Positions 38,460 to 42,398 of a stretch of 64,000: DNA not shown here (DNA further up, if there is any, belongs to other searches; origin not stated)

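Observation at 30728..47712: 17-kb, eight-gene co-directional SusC/SusD cluster loaded with FG-GAP/VCBS-ASPIC lipoproteins but no CAZyme or regulator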

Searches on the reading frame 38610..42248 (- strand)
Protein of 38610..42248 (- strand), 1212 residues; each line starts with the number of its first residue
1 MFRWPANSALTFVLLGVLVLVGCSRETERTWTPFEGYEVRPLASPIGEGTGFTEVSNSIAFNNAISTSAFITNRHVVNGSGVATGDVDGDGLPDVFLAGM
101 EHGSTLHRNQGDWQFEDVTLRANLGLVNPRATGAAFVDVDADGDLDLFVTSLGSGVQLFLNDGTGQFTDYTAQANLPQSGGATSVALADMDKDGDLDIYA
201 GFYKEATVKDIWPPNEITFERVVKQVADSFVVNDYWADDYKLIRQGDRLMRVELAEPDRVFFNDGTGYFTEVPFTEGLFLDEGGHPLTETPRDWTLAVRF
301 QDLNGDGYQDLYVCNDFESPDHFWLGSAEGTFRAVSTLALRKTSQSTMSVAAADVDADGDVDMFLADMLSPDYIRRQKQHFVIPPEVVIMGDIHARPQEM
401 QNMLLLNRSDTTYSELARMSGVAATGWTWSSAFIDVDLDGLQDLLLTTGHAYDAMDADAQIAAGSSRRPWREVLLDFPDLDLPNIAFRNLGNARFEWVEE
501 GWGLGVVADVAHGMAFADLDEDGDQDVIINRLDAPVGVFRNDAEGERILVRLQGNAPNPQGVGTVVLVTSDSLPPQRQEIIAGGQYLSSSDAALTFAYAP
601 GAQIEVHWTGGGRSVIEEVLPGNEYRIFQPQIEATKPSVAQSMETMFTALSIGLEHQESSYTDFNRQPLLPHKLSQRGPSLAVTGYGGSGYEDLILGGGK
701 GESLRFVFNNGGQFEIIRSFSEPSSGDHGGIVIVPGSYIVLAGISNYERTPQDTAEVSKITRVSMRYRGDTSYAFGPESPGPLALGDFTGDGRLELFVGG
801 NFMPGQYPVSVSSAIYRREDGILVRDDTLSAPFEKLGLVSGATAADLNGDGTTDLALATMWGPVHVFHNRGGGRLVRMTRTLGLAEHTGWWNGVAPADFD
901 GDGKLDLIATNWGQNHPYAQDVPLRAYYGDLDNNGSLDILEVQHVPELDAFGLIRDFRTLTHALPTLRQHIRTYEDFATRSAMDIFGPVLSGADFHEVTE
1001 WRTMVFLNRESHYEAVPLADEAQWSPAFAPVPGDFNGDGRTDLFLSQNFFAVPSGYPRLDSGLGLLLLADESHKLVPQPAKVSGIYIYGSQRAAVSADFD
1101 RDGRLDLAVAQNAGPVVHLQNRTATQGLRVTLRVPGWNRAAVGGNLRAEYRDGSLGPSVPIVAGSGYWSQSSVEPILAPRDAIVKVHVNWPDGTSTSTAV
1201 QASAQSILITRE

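Call 3: search_protein_families(library=pfam, proteins=[window:38610-42248:-], max_evalue=0.01)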
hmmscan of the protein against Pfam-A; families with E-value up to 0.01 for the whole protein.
window:38610-42248:- (1212 aa): 3 families
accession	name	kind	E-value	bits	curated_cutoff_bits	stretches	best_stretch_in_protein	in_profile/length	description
PF13517.12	FG-GAP_3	-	1e-77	257.1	26.9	6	138-199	1-60/61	FG-GAP-like repeat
PF01839.29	FG-GAP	-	2.1e-35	120.5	22.1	3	891-911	2-22/37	FG-GAP repeat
PF07593.17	UnbV_ASPIC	-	1e-10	41.8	23.4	1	561-625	1-67/68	ASPIC and UnbV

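Call 5: search_protein_families(library=ncbifam, proteins=[window:38610-42248:-], max_evalue=0.01)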
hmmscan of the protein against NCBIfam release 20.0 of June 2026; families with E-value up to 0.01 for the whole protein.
window:38610-42248:- (1212 aa): 1 family
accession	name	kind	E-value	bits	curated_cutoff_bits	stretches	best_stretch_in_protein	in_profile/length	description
NF047539.1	XAC2610_fam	domain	0.00013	22.4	35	0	299-322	2-25/89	XAC2610-related protein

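Call 10: find_related_loci(query=window:38610-42248:-, collection=genome_contigs, flank=10000)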
Query window:38610-42248:- (1212 aa) in genome_contigs; peptide patterns used: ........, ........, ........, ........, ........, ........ (x = any residue, [..] = any of these).
36 stretches matched a pattern; 20 encode a relative of the query (tblastn E <= 1e-3); 19 distinct loci.
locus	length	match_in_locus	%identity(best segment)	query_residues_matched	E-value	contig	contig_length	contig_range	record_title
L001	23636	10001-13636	89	1-1212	0e+0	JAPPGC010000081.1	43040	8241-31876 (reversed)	MAG: Bacteroidota bacterium isolate RHO1_bin_46 NODE_1801_length_43040_cov_47.959591, whole genome shotgun sequence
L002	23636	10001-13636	86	1-1212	0e+0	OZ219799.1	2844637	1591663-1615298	MAG: Rhodothermales bacterium isolate da3e7c24-c5f3-4507-9669-19e8aa5a93cb genome assembly, chromosome: 1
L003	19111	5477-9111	88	1-1212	0e+0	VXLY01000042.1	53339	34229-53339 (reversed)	MAG: Rhodothermaceae bacterium isolate SB0661_bin_24 NODE_693_length_53339_cov_94.087062, whole genome shotgun sequence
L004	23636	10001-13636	84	1-1212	0e+0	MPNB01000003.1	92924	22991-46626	MAG: Rhodothermaceae bacterium bin80 NODE_404_length_92924_cov_19.896_ID_807, whole genome shotgun sequence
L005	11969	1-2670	92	80-1212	0e+0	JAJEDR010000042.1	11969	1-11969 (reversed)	MAG: Rhodothermales bacterium isolate p16x33bins.37 k141_611660, whole genome shotgun sequence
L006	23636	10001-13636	93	1-1212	0e+0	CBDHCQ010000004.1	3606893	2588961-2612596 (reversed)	MAG: Rhodothermales bacterium isolate a78d7103-d565-49dc-a697-2eced85924e6 genome assembly, contig: contig_4, whole geno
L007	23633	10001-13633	88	1-1212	0e+0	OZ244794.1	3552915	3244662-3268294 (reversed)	MAG: Rhodothermales bacterium isolate 0164749d-39c0-4bbf-b47e-bcd39ac97e09 genome assembly, chromosome: 1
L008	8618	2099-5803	39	14-1203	0e+0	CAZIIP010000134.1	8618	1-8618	MAG TPA_asm: uncultured Rhodothermales bacterium isolate SRP141376_co2_309 genome assembly, contig: NODE_14897_length_86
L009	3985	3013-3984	91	1-571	0e+0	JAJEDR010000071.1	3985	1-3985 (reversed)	MAG: Rhodothermales bacterium isolate p16x33bins.37 k141_298686, whole genome shotgun sequence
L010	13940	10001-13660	38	6-1209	0e+0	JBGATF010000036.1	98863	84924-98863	MAG: Limisphaerales bacterium isolate MAG_AAO_H10.62 AAOH10-62_opera_contig_1115, whole genome shotgun sequence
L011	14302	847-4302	27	9-1172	9e-97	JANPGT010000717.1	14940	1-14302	MAG: Chitinophagaceae bacterium isolate VAR_69_metabat_298 VAR_69_k141_3031243, whole genome shotgun sequence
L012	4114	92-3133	30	79-1212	3e-97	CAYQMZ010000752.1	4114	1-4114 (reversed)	MAG TPA_asm: uncultured Pirellulaceae bacterium isolate SRP268394_co1_194 genome assembly, contig: NODE_29004_length_411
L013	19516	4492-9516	27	13-1070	2e-88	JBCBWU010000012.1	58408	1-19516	MAG: Bacteroidota bacterium isolate J06649_1 NODE_12_length_58408_cov_5.564228, whole genome shotgun sequence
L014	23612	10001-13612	38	23-1200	0e+0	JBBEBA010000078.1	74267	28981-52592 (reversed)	MAG: Gemmatimonadota bacterium isolate LejiaF_68_43 Lejia_F_570_length_74267_cov_26, whole genome shotgun sequence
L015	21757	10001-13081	29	9-1029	2e-95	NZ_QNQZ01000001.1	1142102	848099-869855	Lewinella sp. IMCC34191 NODE_1_length_1142102_cov_67.102805, whole genome shotgun sequence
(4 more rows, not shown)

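Call 12: search_solved_structures(query=window:38610-42248:-, max_evalue=0.01)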
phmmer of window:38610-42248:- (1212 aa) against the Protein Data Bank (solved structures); distinct sequences matched with E-value up to 0.01: 1.
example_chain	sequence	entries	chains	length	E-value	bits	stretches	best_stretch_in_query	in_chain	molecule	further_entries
9etn_A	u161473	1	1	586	4.8e-14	54.1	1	783-917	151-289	Cartilage acidic protein 1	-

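Call 15: find_homologous_proteins(query=window:38610-42248:-, max_evalue=1e-10)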
Query window:38610-42248:- (1212 aa): 5255 proteins with E <= 1e-10 among 8000 candidates; the best 120 are listed.
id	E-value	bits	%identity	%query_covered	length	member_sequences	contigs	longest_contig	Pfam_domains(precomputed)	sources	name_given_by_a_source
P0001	0.0e+0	2630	94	100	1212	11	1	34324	PF01839.30,PF13517.13,PF07593.19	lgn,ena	-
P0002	0.0e+0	2594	92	100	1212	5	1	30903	PF01839.30,PF13517.13,PF07593.19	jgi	jgi:hypothetical protein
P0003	0.0e+0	2496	89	100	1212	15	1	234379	PF01839.30,PF13517.13,PF07593.19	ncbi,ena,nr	ncbi:MAG: FG-GAP-like repeat-containing protein [Bacteroidota bacterium]|nr:FG-GAP-like repeat-conta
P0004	0.0e+0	2484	88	100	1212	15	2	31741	PF01839.30,PF13517.13,PF07593.19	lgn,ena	-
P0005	0.0e+0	2420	86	100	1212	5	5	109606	PF01839.30,PF13517.13,PF07593.19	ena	-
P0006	0.0e+0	2303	89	93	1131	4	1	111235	PF01839.30,PF13517.13,PF07593.19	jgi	-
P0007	0.0e+0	1995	71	100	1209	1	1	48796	PF01839.30,PF13517.13,PF07593.19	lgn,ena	-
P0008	0.0e+0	1985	73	98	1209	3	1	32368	PF01839.30,PF13517.13,PF07593.19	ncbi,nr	ncbi:MAG: VCBS repeat-containing protein [Rhodothermaceae bacterium]|nr:VCBS repeat-containing prote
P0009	0.0e+0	1983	73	98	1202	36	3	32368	PF01839.30,PF13517.13,PF07593.19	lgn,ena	-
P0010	0.0e+0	1982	73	99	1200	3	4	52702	PF01839.30,PF16743.11,PF13517.13,PF07593.19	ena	-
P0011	0.0e+0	1953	71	99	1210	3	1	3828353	PF01839.30,PF13517.13,PF07593.19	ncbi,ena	-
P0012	0.0e+0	1938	73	97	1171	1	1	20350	PF01839.30,PF13517.13,PF07593.19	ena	-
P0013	0.0e+0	1936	72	97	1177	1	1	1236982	PF01839.30,PF16743.11,PF13517.13,PF07593.19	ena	-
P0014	0.0e+0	1930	70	100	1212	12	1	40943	PF01839.30,PF13517.13,PF07593.19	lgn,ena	-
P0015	0.0e+0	1925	69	100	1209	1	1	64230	PF01839.30,PF13517.13,PF07593.19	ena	-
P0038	0.0e+0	1281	50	98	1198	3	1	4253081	PF01839.30,PF13517.13,PF07593.19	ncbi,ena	-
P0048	0.0e+0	1114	48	98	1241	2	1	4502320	PF01839.30,PF13517.13,PF07593.19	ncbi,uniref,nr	ncbi:VCBS repeat-containing protein [Rhodocaloribacter litoris]|uniref:FG-GAP-like repeat-containing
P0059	0.0e+0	1052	46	96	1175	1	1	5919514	PF01839.30,PF13517.13,PF07593.19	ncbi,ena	-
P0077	9.7e-297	1006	43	99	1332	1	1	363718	PF01839.30,PF13517.13,PF07593.19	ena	-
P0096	1.5e-287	975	41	98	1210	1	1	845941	PF01839.30,PF16743.11,PF13517.13,PF07593.19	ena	-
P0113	1.1e-283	962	42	97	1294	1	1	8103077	PF01839.30,PF13517.13,PF07593.19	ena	-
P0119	2.4e-282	958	43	99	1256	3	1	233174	PF01839.30,PF13517.13,PF07593.19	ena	-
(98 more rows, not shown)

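Call 16: find_encoding_contigs(protein=P0048, flank=10000, max_places=1)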
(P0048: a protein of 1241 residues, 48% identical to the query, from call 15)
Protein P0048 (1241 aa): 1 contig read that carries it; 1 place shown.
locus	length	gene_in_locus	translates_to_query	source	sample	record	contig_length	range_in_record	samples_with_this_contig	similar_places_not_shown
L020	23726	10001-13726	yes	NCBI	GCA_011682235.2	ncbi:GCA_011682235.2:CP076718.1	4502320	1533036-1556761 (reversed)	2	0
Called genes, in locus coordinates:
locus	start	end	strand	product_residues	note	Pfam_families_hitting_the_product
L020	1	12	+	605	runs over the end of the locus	PF03717:PBP_dimer, PF00905:Transpeptidase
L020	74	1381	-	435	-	PF00561:Abhydrolase_1, PF12697:Abhydrolase_6, PF12146:Hydrolase_4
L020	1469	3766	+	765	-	PF13620:CarboxypepD_reg, PF13715:CarbopepD_reg_2, PF07715:Plug (weak)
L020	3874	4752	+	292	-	PF14054:DUF4249 (faint)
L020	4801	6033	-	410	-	PF00515:TPR_1 (weak), PF07719:TPR_2 (weak), PF13414:TPR_11, PF13432:TPR_16, PF14559:TPR_19, PF23914:TPR_CcmH_CycH, PF14559:TPR_19, PF07719:TPR_2, +17 more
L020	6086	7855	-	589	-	PF01839:FG-GAP (faint), PF13517:FG-GAP_3, PF07593:UnbV_ASPIC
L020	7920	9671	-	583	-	PF01839:FG-GAP (faint), PF13517:FG-GAP_3, PF07593:UnbV_ASPIC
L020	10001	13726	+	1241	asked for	PF13517:FG-GAP_3, PF07593:UnbV_ASPIC, PF13517:FG-GAP_3, PF01839:FG-GAP (weak), PF07593:UnbV_ASPIC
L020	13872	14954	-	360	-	-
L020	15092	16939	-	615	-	-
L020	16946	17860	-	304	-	PF01609:DDE_Tnp_1, PF13612:DDE_Tnp_1_3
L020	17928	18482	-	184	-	-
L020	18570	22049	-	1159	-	PF07715:Plug (faint), PF13620:CarboxypepD_reg, PF13715:CarbopepD_reg_2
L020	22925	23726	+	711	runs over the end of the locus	PF01011:PQQ, PF13360:PQQ_2 (weak), PF00034:Cytochrom_C (weak), PF13442:Cytochrome_CBB3, PF01011:PQQ, PF13360:PQQ_2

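Call 17: find_encoding_contigs(protein=P0113, flank=10000, max_places=1)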
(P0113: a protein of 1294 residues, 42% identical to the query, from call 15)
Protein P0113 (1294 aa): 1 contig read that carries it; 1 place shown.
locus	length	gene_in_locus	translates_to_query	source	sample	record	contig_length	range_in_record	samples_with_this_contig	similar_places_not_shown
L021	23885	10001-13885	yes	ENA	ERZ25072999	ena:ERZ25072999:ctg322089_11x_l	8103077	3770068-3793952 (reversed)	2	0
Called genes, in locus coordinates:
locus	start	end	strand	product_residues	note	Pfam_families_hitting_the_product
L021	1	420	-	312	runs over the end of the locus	PF01565:FAD_binding_4, PF02873:MurB_C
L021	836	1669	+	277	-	PF01145:Band_7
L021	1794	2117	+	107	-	-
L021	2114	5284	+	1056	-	PF13620:CarboxypepD_reg, PF13715:CarbopepD_reg_2, PF07715:Plug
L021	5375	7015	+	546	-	-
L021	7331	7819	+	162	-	-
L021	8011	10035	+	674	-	PF01839:FG-GAP (faint), PF13517:FG-GAP_3, PF07593:UnbV_ASPIC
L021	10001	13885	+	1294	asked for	PF01839:FG-GAP (faint), PF13517:FG-GAP_3, PF07593:UnbV_ASPIC, PF13517:FG-GAP_3, PF07593:UnbV_ASPIC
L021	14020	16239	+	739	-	PF01839:FG-GAP (faint), PF13517:FG-GAP_3, PF07593:UnbV_ASPIC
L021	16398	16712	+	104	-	PF01035:DNA_binding_1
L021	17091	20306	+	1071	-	PF13620:CarboxypepD_reg, PF13715:CarbopepD_reg_2, PF07715:Plug, PF00593:TonB_dep_Rec_b-barrel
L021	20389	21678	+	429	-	PF07980:SusD_RagB (faint)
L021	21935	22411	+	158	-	-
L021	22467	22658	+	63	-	-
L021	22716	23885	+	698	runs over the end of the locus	PF14537:Cytochrom_c3_2 (faint), PF13432:TPR_16 (weak), PF23914:TPR_CcmH_CycH (weak), PF14559:TPR_19 (weak), PF13424:TPR_12 (weak), PF13432:TPR_16 (weak), PF14559:TPR_19 (weak), PF23914:TPR_CcmH_CycH (weak), +16 more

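Call 18: find_encoding_contigs(protein=P0059, flank=10000, max_places=1)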
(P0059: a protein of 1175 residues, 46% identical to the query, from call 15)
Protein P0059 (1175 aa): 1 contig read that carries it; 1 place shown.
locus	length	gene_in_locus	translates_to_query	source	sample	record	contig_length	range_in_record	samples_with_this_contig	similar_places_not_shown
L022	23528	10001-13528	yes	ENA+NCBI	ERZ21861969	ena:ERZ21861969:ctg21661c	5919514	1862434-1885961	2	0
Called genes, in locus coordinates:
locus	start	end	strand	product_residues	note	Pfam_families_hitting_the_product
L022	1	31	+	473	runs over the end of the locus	PF03448:MgtE_N, PF00571:CBS, PF01769:MgtE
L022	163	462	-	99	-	PF03100:CcmE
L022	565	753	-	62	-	PF20077:CcmD_alt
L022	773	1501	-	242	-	PF01578:Cytochrom_C_asm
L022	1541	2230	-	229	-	PF03379:CcmB, PF12698:ABC2_membrane_3 (weak)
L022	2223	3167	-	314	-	PF01565:FAD_binding_4, PF02873:MurB_C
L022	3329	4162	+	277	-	PF01145:Band_7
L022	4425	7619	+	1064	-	PF13620:CarboxypepD_reg, PF13715:CarbopepD_reg_2, PF07715:Plug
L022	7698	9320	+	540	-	-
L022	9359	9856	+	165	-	-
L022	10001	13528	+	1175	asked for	PF01839:FG-GAP (faint), PF13517:FG-GAP_3, PF07593:UnbV_ASPIC, PF13517:FG-GAP_3, PF07593:UnbV_ASPIC (weak)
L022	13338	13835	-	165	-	-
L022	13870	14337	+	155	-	PF01839:FG-GAP (faint), PF13517:FG-GAP_3 (weak)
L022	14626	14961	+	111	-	-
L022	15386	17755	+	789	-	PF01839:FG-GAP (faint), PF13517:FG-GAP_3, PF07593:UnbV_ASPIC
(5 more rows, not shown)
